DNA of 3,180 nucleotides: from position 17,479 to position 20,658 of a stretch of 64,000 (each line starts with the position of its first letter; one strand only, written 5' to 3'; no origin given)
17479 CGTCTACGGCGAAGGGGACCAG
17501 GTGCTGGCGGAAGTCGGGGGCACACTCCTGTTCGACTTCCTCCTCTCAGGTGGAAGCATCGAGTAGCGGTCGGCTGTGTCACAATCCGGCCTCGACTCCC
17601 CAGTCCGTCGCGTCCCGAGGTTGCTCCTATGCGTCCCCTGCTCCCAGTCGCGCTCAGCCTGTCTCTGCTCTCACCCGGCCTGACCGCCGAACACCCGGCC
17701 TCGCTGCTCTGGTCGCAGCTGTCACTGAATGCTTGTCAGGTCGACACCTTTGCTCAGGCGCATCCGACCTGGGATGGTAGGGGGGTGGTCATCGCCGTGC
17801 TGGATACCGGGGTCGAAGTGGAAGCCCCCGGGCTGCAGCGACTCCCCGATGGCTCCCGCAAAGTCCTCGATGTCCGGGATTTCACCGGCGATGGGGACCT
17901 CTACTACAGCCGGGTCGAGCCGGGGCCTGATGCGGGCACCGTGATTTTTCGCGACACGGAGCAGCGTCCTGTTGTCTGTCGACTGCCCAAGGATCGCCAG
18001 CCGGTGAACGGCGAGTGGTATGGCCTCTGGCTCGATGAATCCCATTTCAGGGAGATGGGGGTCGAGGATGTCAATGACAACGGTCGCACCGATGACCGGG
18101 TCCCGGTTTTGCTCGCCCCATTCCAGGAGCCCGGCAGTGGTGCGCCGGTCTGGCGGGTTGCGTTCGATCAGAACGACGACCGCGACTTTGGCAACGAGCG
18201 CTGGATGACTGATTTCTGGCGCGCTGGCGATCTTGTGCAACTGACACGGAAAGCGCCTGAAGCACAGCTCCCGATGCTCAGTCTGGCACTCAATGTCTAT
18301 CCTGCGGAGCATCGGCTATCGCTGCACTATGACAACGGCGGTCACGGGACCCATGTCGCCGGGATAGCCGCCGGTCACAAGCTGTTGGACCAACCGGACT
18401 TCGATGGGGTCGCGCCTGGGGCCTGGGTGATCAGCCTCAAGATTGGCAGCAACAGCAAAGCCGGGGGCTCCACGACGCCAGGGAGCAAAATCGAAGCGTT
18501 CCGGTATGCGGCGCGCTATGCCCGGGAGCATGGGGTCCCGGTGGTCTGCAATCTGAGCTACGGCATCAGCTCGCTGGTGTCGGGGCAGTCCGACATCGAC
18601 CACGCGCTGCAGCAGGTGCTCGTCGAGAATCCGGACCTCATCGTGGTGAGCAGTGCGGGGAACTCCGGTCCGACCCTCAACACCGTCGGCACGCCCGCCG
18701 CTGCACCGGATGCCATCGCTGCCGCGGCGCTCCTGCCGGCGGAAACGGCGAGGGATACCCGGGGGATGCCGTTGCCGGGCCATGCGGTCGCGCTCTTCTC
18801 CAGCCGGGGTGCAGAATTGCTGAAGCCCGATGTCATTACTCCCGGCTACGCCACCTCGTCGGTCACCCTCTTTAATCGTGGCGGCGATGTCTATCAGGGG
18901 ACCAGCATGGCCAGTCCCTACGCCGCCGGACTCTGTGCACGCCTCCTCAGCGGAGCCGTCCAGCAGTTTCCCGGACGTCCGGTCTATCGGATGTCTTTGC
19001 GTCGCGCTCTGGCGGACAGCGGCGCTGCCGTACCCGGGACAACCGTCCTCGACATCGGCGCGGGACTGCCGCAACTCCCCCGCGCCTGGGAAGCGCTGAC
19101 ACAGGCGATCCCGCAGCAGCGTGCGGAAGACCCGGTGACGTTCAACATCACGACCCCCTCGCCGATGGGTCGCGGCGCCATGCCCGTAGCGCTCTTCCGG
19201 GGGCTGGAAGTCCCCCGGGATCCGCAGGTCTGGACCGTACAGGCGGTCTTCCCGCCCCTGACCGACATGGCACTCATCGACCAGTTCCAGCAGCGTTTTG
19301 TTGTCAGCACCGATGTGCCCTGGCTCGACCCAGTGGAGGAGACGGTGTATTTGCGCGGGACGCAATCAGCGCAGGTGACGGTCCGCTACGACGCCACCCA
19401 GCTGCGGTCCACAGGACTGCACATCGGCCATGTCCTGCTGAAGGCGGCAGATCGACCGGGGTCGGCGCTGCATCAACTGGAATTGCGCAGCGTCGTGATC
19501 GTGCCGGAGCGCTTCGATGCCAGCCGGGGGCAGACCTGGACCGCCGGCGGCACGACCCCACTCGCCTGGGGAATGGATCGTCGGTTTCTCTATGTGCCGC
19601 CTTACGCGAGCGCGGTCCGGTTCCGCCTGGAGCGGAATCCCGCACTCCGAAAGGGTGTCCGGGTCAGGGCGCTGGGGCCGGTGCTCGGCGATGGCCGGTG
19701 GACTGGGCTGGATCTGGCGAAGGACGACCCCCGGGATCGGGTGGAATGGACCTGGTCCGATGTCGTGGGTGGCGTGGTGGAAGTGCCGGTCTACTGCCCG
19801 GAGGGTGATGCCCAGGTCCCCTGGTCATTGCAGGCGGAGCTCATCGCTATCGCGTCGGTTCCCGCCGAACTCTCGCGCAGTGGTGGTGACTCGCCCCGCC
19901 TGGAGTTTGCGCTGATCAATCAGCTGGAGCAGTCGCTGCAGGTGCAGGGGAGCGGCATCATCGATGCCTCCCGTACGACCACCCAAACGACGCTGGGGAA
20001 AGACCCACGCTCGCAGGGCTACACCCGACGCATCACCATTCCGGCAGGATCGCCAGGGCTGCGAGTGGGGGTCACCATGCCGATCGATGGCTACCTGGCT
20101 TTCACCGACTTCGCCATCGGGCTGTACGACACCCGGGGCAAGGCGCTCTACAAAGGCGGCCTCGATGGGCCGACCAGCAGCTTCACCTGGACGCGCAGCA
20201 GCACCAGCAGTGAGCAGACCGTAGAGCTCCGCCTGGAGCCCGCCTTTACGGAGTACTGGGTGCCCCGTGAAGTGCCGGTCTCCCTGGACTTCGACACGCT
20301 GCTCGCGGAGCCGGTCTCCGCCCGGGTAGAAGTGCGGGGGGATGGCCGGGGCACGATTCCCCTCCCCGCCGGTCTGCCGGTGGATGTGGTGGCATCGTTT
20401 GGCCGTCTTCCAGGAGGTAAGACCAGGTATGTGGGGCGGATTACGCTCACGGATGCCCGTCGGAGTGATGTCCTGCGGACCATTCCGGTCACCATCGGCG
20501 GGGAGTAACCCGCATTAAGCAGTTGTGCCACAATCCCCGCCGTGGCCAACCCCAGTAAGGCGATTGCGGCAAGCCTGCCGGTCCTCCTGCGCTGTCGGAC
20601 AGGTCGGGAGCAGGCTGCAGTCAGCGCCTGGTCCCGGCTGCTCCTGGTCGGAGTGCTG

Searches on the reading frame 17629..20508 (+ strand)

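Call 39: search_protein_families(library=ncbifam, proteins=[window:17629-20508:+], max_evalue=0.00001)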
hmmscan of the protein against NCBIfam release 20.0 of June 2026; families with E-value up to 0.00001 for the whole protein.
window:17629-20508:+ (959 aa): 4 families
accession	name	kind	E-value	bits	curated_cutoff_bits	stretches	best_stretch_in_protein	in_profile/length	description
TIGR03921.1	T7SS_mycosin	equivalog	2.7e-25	89.2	278.75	1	234-437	47-241/353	type VII secretion-associated serine protease mycosin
NF040809.1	germ_prot_CspBA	exception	4.6e-14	51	1250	1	227-349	712-827/1099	bifunctional germination protease/germinant receptor pseudoprotease CspBA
NF040808.2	CspC_non_triad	exception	5.7e-07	28.3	675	0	231-349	161-280/556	bile acid germinant receptor pseudoprotease CspC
NF040553.1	SGO_0316_fam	subfamily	1.4e-06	26.3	1400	0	397-448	666-716/1486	SGO_0316/SGO_0317 family LPXTG-anchored serine peptidase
